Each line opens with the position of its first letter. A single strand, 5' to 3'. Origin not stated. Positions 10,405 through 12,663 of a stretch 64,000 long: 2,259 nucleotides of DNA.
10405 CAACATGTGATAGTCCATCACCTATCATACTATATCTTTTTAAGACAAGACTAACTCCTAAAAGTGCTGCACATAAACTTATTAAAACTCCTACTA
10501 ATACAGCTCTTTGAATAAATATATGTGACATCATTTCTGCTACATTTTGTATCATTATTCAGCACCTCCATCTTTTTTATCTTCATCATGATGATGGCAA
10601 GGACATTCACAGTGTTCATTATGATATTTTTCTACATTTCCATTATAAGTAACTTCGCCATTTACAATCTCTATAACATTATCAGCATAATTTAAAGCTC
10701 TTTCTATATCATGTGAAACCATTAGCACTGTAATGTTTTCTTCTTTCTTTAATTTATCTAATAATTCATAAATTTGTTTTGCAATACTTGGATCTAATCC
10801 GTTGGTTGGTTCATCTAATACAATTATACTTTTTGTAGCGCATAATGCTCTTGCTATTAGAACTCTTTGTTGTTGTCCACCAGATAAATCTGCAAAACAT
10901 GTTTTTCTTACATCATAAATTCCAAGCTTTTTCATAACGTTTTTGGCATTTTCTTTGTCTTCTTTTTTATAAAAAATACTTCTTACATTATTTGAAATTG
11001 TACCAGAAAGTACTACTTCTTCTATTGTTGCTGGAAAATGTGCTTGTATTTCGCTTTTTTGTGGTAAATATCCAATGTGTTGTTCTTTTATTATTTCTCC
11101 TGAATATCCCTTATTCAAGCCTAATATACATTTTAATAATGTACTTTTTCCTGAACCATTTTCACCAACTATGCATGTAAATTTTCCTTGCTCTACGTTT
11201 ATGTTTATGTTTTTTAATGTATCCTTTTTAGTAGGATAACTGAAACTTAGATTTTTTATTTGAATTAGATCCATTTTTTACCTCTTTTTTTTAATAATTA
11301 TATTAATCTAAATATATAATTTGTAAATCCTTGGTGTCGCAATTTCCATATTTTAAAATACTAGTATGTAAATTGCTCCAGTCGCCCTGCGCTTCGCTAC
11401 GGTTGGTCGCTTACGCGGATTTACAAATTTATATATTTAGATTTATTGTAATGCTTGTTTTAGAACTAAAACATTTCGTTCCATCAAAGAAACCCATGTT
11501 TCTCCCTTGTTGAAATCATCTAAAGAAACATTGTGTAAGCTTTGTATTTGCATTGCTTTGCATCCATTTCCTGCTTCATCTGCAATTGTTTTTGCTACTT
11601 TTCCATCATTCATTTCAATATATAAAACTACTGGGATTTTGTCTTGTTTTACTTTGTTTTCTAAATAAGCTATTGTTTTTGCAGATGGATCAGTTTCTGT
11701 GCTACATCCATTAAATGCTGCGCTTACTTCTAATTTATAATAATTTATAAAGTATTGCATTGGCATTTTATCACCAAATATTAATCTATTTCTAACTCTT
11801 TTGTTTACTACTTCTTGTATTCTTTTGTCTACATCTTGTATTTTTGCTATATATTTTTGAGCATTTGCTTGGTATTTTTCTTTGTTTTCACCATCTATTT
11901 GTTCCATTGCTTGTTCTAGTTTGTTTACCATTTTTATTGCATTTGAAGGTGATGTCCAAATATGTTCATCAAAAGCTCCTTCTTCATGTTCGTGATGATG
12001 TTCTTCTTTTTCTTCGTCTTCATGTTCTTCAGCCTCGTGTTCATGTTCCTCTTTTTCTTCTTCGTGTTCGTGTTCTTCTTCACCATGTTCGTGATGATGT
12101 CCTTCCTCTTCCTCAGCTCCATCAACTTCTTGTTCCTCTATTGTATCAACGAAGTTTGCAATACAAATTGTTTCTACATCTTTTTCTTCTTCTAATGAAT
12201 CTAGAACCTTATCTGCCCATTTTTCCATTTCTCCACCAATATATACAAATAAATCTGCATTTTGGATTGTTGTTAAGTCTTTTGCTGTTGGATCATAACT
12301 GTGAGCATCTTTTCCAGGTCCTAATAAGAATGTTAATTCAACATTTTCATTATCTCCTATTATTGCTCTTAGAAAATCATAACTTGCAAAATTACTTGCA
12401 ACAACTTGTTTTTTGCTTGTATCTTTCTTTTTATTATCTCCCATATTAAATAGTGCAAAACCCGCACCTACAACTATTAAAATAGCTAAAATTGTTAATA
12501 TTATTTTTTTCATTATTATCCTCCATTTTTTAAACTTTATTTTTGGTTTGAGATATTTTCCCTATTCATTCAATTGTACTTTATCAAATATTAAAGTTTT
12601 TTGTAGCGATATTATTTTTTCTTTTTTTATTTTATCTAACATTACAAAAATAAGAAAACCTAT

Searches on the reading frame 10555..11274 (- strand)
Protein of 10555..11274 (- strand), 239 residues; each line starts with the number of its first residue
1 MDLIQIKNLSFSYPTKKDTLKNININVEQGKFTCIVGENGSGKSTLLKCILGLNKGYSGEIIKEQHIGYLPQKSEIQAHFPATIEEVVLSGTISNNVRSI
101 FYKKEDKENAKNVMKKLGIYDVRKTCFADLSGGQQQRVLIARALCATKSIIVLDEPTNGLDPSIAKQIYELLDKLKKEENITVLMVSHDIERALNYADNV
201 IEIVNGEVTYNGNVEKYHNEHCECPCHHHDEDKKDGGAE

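Call 22: find_encoding_contigs(protein=window:10555-11274:-, flank=3000, max_places=10)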
Protein window:10555-11274:- (239 aa): 8 contigs read that carry it; 4 places shown.
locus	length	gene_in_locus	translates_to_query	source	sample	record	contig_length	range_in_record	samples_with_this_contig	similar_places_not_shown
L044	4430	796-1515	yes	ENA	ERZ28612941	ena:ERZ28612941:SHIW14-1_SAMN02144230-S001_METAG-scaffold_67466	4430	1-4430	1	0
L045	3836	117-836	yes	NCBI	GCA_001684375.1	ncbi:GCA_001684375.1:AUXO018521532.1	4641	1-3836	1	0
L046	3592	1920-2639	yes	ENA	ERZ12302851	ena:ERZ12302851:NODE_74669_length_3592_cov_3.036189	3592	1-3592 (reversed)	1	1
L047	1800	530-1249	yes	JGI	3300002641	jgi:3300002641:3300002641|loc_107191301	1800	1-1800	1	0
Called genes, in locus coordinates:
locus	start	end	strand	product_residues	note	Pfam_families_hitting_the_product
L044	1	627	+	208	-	?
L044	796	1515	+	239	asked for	PF13476:AAA_23, PF00005:ABC_tran, PF02463:SMC_N, PF13175:AAA_15 (faint), PF13304:AAA_21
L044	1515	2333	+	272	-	PF01032:FecCD (faint), PF00950:ABC-3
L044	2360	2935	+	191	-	PF21537:DUF1980_C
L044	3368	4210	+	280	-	PF00763:THF_DHG_CYH, PF02882:THF_DHG_CYH_C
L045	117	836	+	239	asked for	PF13476:AAA_23, PF00005:ABC_tran, PF02463:SMC_N, PF13175:AAA_15 (faint), PF13304:AAA_21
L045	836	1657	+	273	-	PF01032:FecCD (faint), PF00950:ABC-3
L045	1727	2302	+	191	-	PF21537:DUF1980_C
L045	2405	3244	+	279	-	PF00763:THF_DHG_CYH, PF02882:THF_DHG_CYH_C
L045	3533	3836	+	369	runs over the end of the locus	?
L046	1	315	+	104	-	?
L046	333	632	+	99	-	-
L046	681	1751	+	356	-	PF01297:ZnuA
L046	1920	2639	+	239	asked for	PF13476:AAA_23, PF00005:ABC_tran, PF02463:SMC_N, PF13175:AAA_15 (faint), PF13304:AAA_21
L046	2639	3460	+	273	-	PF01032:FecCD (faint), PF00950:ABC-3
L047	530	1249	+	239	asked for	PF13476:AAA_23, PF00005:ABC_tran, PF02463:SMC_N, PF13175:AAA_15 (faint), PF13304:AAA_21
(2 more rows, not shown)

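Call 49: search_protein_families(library=pfam, proteins=[window:10555-11274:-], max_evalue=0.001)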
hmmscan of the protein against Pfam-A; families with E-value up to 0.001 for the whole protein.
window:10555-11274:- (239 aa): 9 families
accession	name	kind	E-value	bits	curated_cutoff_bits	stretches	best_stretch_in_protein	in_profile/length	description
PF00005.33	ABC_tran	-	9.1e-31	107.7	25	1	20-158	1-137/137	ABC transporter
PF13304.12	AAA_21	-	7.4e-18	66.1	27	2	107-189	220-299/304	AAA domain, putative AbiEii toxin, Type IV TA system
PF02463.25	SMC_N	-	1.6e-11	44.5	40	1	29-204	23-212/220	RecF/RecN/SMC N terminal domain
PF13476.12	AAA_23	-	4e-08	34.6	27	1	13-164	10-116/201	AAA domain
PF13175.12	AAA_15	-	9.2e-06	25.9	32.1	1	20-54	14-47/374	AAA ATPase domain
PF13401.12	AAA_22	-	3.2e-05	24.7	27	1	29-186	4-121/130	AAA domain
PF09818.15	ABC_ATPase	-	4.5e-05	23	23.2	0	26-50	76-99/283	P-loop domain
PF13555.12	AAA_29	-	0.00011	22.3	27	1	25-47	17-39/61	P-loop containing region of AAA domain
PF25199.1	nSTAND_NTPase5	-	0.00055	20.2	34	0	19-48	28-59/145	Novel STAND NTPase 5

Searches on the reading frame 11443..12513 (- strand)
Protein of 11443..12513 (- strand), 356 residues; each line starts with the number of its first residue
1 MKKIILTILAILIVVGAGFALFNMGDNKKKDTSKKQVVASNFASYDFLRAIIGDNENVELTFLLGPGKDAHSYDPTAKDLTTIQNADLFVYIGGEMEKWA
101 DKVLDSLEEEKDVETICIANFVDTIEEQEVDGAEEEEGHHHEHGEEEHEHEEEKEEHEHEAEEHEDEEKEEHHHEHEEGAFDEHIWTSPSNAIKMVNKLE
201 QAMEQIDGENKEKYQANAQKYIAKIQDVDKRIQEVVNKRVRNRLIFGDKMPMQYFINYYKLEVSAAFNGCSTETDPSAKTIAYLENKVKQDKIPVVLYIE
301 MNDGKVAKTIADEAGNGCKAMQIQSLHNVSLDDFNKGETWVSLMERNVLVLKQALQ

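Call 49: search_protein_families(library=pfam, proteins=[window:11443-12513:-], max_evalue=0.001)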
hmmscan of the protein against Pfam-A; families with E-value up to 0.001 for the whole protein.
window:11443-12513:- (356 aa): 1 family
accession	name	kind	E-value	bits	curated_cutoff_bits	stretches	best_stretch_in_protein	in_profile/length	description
PF01297.22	ZnuA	-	2.7e-67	227.5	29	1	37-354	1-263/263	Zinc-uptake complex component A periplasmic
